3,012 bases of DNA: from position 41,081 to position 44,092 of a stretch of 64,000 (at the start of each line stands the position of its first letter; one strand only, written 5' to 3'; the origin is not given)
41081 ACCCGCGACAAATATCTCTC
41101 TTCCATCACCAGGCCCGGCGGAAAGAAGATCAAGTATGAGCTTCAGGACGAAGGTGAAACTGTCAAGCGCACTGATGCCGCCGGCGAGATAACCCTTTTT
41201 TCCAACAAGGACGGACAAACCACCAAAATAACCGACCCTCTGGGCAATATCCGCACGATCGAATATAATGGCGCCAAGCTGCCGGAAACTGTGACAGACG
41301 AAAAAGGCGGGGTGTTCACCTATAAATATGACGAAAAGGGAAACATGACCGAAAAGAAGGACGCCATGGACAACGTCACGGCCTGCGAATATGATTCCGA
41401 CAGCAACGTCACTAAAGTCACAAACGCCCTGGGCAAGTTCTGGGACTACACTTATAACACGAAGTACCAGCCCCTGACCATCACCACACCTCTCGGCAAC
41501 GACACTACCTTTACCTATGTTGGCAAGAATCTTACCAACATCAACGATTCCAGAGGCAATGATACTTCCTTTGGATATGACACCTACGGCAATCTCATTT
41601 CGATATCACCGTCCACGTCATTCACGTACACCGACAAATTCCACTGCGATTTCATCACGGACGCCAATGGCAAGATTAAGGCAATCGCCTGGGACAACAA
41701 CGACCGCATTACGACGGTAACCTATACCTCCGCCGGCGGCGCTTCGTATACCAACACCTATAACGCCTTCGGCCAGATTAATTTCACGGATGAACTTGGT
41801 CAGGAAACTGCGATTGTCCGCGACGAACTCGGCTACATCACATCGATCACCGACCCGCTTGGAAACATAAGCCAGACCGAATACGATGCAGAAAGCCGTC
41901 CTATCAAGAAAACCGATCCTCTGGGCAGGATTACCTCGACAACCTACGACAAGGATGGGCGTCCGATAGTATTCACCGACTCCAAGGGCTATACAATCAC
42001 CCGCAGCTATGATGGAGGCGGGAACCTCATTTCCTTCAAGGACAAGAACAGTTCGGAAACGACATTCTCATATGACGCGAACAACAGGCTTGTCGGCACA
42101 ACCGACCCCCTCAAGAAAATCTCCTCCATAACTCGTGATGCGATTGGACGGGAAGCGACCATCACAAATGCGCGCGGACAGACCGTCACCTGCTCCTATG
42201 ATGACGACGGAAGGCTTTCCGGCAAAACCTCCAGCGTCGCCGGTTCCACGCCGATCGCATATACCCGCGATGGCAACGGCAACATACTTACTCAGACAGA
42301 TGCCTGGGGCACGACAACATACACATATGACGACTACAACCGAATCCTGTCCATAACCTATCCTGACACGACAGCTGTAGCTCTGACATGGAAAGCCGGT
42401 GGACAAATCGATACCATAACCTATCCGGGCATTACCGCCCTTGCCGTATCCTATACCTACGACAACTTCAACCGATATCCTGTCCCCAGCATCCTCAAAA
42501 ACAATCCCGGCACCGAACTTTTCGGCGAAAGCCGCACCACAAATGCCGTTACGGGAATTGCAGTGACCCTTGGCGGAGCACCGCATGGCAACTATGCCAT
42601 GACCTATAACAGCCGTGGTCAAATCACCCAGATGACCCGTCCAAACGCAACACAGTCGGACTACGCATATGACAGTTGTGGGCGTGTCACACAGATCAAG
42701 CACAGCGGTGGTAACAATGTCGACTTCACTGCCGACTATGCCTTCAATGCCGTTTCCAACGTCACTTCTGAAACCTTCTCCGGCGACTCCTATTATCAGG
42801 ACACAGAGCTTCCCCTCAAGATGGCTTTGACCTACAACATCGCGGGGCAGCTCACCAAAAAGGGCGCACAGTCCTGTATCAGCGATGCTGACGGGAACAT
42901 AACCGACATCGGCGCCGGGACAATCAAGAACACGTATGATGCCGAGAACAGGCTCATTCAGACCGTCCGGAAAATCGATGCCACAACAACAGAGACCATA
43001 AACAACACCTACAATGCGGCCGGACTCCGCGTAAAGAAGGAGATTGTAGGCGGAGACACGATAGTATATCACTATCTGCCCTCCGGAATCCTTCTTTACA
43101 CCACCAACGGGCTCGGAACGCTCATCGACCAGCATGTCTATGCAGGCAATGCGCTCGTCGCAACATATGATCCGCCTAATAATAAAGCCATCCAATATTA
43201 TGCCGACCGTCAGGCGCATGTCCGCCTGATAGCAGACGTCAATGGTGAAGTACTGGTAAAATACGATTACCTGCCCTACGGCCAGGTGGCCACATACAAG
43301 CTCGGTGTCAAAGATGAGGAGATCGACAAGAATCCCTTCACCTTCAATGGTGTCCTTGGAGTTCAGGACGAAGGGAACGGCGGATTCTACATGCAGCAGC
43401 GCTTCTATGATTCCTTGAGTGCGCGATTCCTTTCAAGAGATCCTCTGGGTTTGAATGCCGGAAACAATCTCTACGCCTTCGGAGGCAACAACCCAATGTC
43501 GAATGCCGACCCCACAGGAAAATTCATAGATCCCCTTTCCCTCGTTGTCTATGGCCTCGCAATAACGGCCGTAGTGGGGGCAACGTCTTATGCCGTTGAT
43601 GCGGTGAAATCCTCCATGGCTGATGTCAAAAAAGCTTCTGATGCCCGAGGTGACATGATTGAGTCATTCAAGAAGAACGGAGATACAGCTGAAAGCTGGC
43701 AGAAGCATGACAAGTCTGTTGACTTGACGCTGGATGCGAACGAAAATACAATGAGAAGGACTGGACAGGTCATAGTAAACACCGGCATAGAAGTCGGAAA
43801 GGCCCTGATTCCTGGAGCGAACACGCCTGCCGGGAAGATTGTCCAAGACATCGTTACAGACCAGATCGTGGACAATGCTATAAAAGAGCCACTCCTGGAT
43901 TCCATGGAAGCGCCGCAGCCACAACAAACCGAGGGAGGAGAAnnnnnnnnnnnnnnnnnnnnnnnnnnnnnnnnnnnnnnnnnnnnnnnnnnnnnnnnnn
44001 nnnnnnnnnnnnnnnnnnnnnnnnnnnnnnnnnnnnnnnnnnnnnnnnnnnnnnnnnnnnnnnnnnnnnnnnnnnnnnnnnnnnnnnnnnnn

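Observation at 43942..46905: Rhs array is bookended by two proteins sharing a ~410-aa C-terminal module; the downstream one begins with two orphan YD repeats and is start/stop-coupled to Rhs3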

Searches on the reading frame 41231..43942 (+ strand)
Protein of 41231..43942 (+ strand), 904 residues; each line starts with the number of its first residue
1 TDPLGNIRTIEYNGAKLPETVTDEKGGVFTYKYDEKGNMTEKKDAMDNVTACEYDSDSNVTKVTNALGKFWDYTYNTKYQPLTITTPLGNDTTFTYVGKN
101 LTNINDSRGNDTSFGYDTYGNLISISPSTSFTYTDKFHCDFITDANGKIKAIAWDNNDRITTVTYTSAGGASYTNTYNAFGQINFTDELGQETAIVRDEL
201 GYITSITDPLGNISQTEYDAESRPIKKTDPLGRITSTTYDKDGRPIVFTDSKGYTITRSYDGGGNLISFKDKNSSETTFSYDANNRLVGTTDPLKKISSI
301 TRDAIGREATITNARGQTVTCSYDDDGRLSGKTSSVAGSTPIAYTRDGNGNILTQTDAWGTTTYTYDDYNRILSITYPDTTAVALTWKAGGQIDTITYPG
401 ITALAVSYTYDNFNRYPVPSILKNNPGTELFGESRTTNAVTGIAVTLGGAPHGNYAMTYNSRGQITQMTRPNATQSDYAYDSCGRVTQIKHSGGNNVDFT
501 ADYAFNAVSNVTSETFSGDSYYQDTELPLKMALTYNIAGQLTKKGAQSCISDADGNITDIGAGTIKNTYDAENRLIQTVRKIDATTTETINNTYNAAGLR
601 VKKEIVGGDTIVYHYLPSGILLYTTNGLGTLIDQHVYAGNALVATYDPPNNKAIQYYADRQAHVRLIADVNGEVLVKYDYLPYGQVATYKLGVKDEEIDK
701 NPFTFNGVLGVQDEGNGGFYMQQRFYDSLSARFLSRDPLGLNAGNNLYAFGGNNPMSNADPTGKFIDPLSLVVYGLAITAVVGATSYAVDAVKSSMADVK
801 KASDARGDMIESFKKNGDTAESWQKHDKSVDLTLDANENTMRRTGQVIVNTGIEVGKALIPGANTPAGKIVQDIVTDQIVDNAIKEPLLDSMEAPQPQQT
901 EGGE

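Call 39: find_homologous_proteins(query=window:41231-43942:+)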
Query window:41231-43942:+ (904 aa): 4361 proteins with E <= 0.001 among 8000 candidates; the best 120 are listed.
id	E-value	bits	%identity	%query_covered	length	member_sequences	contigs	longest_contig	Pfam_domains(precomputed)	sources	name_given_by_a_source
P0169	0.0e+0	1238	64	100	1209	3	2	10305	PF05593.20,PF25023.2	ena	-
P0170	1.5e-284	965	53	100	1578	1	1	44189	PF05593.20,PF25023.2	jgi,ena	jgi:RHS repeat-associated protein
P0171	1.3e-254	866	55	85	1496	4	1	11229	PF05593.20,PF25023.2,PF20148.5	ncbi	-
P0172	1.0e-249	849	50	93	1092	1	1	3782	PF05593.20,PF25023.2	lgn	-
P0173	3.7e-198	679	45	88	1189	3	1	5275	PF05593.20,PF25023.2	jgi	jgi:RHS repeat-associated protein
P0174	2.2e-193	663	45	84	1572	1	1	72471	PF13306.13,PF05593.20,PF25023.2,PF20148.5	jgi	jgi:RHS repeat-associated protein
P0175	6.8e-193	661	45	84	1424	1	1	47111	PF05593.20,PF25023.2,PF01436.28,PF25021.2,PF06739.18,PF20148.5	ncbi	-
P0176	1.2e-192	661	45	85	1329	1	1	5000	PF05593.20,PF25023.2,PF20148.5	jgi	jgi:RHS repeat-associated protein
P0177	3.1e-189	649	44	85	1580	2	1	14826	PF05593.20,PF25023.2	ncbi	-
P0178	5.6e-186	639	41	95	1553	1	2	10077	PF05593.20,PF25023.2,PF20148.5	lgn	-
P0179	9.0e-186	638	44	84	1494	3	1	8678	PF13306.13,PF05593.20,PF25023.2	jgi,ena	jgi:RHS repeat-associated protein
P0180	3.0e-185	636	44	86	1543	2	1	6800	PF13306.13,PF05593.20,PF25023.2,PF07661.20,PF20148.5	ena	-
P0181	7.4e-185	635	46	83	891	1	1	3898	PF05593.20,PF25023.2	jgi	jgi:RHS repeat-associated protein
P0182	3.1e-172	593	39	87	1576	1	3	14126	PF05593.20,PF25023.2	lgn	-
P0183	3.3e-169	583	41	86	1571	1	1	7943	PF05593.20,PF25023.2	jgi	jgi:RHS repeat-associated protein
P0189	1.7e-147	511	37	92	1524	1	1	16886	PF05593.20,PF25023.2,PF20148.5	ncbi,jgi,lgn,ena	ncbi:MAG: RHS repeat-associated core domain-containing protein [Verrucomicrobiota bacterium]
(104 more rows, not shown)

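Call 40: find_encoding_contigs(protein=P0169, flank=10000, max_places=3)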
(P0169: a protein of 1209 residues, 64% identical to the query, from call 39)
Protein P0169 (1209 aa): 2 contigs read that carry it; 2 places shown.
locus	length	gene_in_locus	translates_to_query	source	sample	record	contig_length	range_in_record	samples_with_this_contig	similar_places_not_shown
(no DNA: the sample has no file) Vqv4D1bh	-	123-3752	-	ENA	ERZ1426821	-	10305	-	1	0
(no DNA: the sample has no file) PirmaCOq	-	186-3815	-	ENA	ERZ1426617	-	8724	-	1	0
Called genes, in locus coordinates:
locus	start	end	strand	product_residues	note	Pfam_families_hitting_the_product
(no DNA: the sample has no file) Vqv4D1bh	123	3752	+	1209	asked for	PF25023:TEN_YD-shell (weak), PF05593:RHS_repeat (weak), PF25023:TEN_YD-shell, PF05593:RHS_repeat (weak)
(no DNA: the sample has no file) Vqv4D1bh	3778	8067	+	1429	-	PF05593:RHS_repeat (weak), PF04151:PPC (weak), PF21910:GH85_C (faint), PF25833:Fn3_SaeA_3rd (faint), PF16190:E1_FCCH (weak), PF04151:PPC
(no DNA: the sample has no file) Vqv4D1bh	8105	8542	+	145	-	-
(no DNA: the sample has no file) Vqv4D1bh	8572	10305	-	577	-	?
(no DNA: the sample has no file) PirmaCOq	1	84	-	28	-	?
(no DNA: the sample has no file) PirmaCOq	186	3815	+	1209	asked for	PF25023:TEN_YD-shell (weak), PF05593:RHS_repeat (weak), PF25023:TEN_YD-shell, PF05593:RHS_repeat (weak)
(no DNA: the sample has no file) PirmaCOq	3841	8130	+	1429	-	PF05593:RHS_repeat (weak), PF04151:PPC (weak), PF21910:GH85_C (faint), PF25833:Fn3_SaeA_3rd (faint), PF16190:E1_FCCH (weak), PF04151:PPC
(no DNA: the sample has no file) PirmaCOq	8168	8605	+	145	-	-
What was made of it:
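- P0169 (64% identity) is followed after 26 nt by a 1429-aa RHS_repeat+PPC+Fn3+PPC protein, on two contigs (call 40).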

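Call 41: find_encoding_contigs(protein=P0170, flank=10000, max_places=3)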
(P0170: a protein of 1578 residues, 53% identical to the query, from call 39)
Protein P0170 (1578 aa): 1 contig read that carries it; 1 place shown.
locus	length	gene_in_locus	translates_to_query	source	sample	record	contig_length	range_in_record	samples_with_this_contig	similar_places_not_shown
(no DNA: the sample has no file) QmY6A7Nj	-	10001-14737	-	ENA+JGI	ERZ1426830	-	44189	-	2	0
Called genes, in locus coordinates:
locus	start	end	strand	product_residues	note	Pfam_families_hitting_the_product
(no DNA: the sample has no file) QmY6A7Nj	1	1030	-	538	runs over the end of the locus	PF00342:PGI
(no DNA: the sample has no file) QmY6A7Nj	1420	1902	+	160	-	PF00583:Acetyltransf_1, PF13673:Acetyltransf_10, PF13508:Acetyltransf_7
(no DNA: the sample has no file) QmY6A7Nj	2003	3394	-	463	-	PF00919:UPF0004, PF04055:Radical_SAM, PF18693:TRAM_2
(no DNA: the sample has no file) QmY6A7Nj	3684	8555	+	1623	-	PF05593:RHS_repeat (weak), PF25023:TEN_YD-shell (weak), PF05593:RHS_repeat, PF25023:TEN_YD-shell, PF05593:RHS_repeat (weak), PF25023:TEN_YD-shell (weak)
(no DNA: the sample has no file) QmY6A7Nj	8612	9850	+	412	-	PF05593:RHS_repeat (faint)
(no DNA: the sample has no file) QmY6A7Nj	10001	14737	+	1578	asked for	PF05593:RHS_repeat, PF25023:TEN_YD-shell, PF05593:RHS_repeat (weak)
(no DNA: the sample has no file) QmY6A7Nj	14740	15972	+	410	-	PF25023:TEN_YD-shell (weak), PF05593:RHS_repeat, PF13927:Ig_3 (weak)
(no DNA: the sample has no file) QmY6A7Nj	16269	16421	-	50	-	-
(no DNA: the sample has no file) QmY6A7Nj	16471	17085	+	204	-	PF02985:HEAT (faint), PF13646:HEAT_2 (faint)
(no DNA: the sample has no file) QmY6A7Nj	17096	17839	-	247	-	-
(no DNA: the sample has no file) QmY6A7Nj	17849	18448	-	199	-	-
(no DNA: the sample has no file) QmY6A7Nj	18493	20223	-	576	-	PF22309:HK-GC-Chemotax_sensor (weak), PF02518:HATPase_c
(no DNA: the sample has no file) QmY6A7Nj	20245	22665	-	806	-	PF12755:Vac14_Fab1_bd (faint), PF23227:HEAT_MROH2B_C (faint), PF24714:TOR1L1_N (faint), PF13646:HEAT_2, PF13646:HEAT_2, PF13646:HEAT_2, PF03130:HEAT_PBS (weak), PF13646:HEAT_2, +24 more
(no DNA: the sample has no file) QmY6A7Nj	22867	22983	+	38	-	-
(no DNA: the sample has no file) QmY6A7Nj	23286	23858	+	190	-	-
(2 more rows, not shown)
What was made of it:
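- The P0170 contig has two Rhs genes, each followed by a ~410-aa protein with RHS_repeat hits (call 41).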

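Call 42: find_encoding_contigs(protein=P0171, flank=10000, max_places=3)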
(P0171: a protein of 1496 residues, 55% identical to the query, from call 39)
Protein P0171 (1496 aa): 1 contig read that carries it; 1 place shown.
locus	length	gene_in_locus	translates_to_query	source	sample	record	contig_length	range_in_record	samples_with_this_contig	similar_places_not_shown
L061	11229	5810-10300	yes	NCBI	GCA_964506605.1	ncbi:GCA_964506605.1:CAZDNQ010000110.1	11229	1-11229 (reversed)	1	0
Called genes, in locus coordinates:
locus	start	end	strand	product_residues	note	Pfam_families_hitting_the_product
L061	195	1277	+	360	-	PF01075:Glyco_transf_9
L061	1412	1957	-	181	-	PF01797:Y1_Tnp (weak)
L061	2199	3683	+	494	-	PF01075:Glyco_transf_9 (faint)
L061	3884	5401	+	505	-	PF02310:B12-binding, PF04055:Radical_SAM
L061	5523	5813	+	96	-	-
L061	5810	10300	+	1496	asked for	PF20148:DUF6531 (faint), PF05593:RHS_repeat, PF25023:TEN_YD-shell (weak), PF05593:RHS_repeat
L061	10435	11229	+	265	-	?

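Call 54: find_encoding_contigs(protein=P0174, flank=8000, max_places=2)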
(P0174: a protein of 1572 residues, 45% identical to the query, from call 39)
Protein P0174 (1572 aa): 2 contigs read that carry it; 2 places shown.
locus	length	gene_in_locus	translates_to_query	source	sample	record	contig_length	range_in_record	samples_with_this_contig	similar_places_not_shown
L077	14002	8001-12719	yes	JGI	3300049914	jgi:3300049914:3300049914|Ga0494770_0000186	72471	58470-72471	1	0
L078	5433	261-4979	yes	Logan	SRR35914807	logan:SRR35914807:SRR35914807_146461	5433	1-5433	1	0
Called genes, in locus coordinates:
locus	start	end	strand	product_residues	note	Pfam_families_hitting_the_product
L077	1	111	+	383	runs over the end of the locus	PF01408:GFO_IDH_MocA, PF22725:GFO_IDH_MocA_C3, PF02894:GFO_IDH_MocA_C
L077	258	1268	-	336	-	PF11304:DUF3106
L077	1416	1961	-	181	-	-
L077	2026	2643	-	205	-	PF04542:Sigma70_r2, PF08281:Sigma70_r4_2, PF04545:Sigma70_r4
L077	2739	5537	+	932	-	PF03710:GlnE (weak), PF08335:GlnD_UR_UTase, PF27444:GlnD_3rd, PF01842:ACT (faint), PF22754:bHLH-TF_ACT-like_plant (faint), PF26956:ACT_ACR_D1 (faint), PF24931:ACT_ACR9_3rd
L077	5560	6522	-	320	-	-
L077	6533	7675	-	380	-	PF00122:E1-E2_ATPase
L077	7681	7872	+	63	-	-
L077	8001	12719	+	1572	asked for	PF13306:LRR_5, PF20148:DUF6531 (faint), PF05593:RHS_repeat (weak), PF25023:TEN_YD-shell (weak), PF05593:RHS_repeat (weak), PF25023:TEN_YD-shell, PF05593:RHS_repeat, PF25023:TEN_YD-shell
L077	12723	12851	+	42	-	-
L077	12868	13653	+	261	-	PF05593:RHS_repeat (weak), PF13306:LRR_5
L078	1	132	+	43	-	?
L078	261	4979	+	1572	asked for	PF13306:LRR_5, PF20148:DUF6531 (faint), PF05593:RHS_repeat (weak), PF25023:TEN_YD-shell (weak), PF05593:RHS_repeat (weak), PF25023:TEN_YD-shell, PF05593:RHS_repeat, PF25023:TEN_YD-shell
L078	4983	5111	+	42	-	-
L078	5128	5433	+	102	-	?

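Call 55: find_encoding_contigs(protein=P0175, flank=8000, max_places=2)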
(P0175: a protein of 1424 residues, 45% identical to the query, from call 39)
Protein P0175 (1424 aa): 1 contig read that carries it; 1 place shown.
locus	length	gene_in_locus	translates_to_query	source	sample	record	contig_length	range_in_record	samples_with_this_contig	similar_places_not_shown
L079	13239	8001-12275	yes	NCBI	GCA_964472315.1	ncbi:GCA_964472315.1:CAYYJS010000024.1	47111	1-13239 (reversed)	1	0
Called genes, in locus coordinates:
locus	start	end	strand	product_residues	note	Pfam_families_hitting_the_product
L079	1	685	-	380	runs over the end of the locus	PF00532:Peripla_BP_1, PF13377:Peripla_BP_3, PF12833:HTH_18, PF00165:HTH_AraC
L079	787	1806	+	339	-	PF01370:Epimerase, PF16363:GDP_Man_Dehyd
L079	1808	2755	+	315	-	PF01370:Epimerase, PF04321:RmlD_sub_bind (weak), PF16363:GDP_Man_Dehyd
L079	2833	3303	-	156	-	-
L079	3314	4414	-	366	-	PF00111:Fer2, PF00970:FAD_binding_6, PF00175:NAD_binding_1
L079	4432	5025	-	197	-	PF02508:Rnf-Nqr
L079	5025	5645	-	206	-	PF02508:Rnf-Nqr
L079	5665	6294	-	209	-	PF04205:FMN_bind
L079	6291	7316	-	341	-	PF03116:NQR2_RnfD_RnfE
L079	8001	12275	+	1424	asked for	PF01436:NHL, PF25023:TEN_YD-shell, PF05593:RHS_repeat, PF25023:TEN_YD-shell, PF05593:RHS_repeat, PF25023:TEN_YD-shell, PF05593:RHS_repeat, PF25023:TEN_YD-shell, +4 more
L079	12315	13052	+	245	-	PF05593:RHS_repeat (faint)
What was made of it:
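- On Bacterial teneurin-like protein (applies to the neighbouring Rhs1-3, not to the target): The homolog P0175 does have NHL (call 55).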

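Call 56: find_encoding_contigs(protein=P0177, flank=8000, max_places=2)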
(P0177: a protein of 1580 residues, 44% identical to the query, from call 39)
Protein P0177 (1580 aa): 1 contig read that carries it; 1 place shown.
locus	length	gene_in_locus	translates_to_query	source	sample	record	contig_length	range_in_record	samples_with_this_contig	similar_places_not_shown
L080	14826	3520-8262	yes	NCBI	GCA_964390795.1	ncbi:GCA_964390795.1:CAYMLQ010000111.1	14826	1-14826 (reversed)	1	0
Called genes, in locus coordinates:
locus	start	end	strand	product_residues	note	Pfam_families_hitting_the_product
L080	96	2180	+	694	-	PF07715:Plug, PF00593:TonB_dep_Rec_b-barrel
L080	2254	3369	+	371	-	PF13243:SQHop_cyclase_C (faint)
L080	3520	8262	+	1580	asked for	PF25023:TEN_YD-shell (weak), PF05593:RHS_repeat (weak), PF25023:TEN_YD-shell, PF05593:RHS_repeat (weak), PF25023:TEN_YD-shell, PF05593:RHS_repeat (weak), PF25023:TEN_YD-shell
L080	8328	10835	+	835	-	PF05593:RHS_repeat (weak), PF18998:Flg_new_2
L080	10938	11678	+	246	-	PF06283:ThuA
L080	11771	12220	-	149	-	PF01850:PIN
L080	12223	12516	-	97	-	-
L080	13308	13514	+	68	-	PF02604:PhdYeFM_antitox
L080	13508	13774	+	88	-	PF05016:ParE_toxin, PF06769:YoeB_toxin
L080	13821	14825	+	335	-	?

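Call 59: search_protein_families(library=pfam, proteins=[L077:12868-13650:+, L079:12315-13049:+, L080:8328-10832:+], max_evalue=0.01)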
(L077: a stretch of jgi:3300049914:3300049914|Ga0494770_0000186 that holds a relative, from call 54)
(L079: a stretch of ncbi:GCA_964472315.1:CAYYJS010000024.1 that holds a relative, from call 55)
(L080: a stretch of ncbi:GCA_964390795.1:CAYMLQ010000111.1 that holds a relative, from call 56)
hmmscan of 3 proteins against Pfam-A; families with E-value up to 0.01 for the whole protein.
L077:12868-13650:+ (261 aa): 2 families
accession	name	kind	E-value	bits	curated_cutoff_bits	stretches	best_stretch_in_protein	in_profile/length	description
PF13306.12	LRR_5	-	8.8e-15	55.2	27.7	1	103-159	1-56/127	BspA type Leucine rich repeat region (6 copies)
PF05593.20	RHS_repeat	-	3.5e-06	27.7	22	1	29-59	1-31/38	RHS Repeat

L079:12315-13049:+ (245 aa): 1 family
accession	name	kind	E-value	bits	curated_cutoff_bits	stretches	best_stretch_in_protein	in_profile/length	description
PF05593.20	RHS_repeat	-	1.3e-06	29.1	22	0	26-45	17-36/38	RHS Repeat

L080:8328-10832:+ (835 aa): 2 families
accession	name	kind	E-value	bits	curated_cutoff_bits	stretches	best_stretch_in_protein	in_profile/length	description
PF18998.6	Flg_new_2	-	2e-09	37.7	23.6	1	265-324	6-70/73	Divergent InlB B-repeat domain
PF05593.20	RHS_repeat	-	4.8e-06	27.3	22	1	29-58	1-30/38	RHS Repeat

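Call 77: find_encoding_contigs(protein=P0189, flank=6000, max_places=2)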
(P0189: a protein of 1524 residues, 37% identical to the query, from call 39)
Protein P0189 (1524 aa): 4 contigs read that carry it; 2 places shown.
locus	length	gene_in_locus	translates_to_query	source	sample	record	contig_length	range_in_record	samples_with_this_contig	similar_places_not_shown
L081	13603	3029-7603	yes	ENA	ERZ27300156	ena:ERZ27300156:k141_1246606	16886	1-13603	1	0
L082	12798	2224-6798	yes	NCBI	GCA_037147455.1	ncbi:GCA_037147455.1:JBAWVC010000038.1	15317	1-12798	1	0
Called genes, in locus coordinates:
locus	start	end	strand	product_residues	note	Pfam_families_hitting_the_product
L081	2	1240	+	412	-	?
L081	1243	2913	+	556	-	-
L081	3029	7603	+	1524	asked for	PF20148:DUF6531, PF25023:TEN_YD-shell (weak), PF05593:RHS_repeat, PF25023:TEN_YD-shell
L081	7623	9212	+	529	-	PF05593:RHS_repeat (weak), PF05345:He_PIG (weak)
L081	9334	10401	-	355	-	PF01408:GFO_IDH_MocA, PF02894:GFO_IDH_MocA_C, PF22725:GFO_IDH_MocA_C3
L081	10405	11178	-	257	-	PF06283:ThuA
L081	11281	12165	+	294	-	PF12833:HTH_18, PF00165:HTH_AraC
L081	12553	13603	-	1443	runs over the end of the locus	?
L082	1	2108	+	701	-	?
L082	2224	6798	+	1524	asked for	PF20148:DUF6531, PF25023:TEN_YD-shell (weak), PF05593:RHS_repeat, PF25023:TEN_YD-shell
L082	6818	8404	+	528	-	PF05593:RHS_repeat (weak), PF05345:He_PIG (weak)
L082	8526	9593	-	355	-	PF01408:GFO_IDH_MocA, PF02894:GFO_IDH_MocA_C, PF22725:GFO_IDH_MocA_C3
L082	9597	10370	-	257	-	PF06283:ThuA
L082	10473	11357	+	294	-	PF12833:HTH_18, PF00165:HTH_AraC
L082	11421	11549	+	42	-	-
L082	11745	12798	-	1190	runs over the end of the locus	?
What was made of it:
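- Several partners carry adhesin-type domains: LRR_5, Flg_new_2 and He_PIG (calls 59, 77).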
